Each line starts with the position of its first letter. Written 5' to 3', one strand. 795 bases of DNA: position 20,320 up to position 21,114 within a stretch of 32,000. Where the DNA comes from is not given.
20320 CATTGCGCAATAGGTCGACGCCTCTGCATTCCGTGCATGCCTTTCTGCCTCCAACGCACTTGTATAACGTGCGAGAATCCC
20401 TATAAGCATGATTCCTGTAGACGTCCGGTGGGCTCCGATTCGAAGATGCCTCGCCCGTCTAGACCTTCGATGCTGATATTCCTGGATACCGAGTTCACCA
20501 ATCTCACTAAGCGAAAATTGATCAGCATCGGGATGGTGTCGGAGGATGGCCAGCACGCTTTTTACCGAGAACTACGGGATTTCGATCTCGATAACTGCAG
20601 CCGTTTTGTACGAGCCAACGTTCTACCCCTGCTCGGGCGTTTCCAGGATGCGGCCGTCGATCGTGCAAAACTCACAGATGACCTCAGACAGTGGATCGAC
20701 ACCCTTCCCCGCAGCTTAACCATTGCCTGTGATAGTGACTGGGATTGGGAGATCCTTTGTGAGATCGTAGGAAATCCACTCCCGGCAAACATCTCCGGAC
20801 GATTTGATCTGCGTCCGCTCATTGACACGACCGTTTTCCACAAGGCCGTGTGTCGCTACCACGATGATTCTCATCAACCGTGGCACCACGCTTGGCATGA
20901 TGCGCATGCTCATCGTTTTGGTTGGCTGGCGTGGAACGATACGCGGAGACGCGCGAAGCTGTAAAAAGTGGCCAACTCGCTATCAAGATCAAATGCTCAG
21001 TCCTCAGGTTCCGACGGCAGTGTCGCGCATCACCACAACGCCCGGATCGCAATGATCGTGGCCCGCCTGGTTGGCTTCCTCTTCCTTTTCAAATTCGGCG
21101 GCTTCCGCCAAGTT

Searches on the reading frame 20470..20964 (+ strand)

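Call 103: search_protein_families(library=ncbifam, proteins=[window:20470-20964:+], max_evalue=0.001)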
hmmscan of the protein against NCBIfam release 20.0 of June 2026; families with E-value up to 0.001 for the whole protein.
window:20470-20964:+ (164 aa): 1 family
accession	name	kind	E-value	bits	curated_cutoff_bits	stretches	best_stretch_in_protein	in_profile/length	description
NF033638.1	RNase_AS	equivalog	1.2e-10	42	200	1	4-107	2-111/155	polyadenylate-specific 3'-exoribonuclease AS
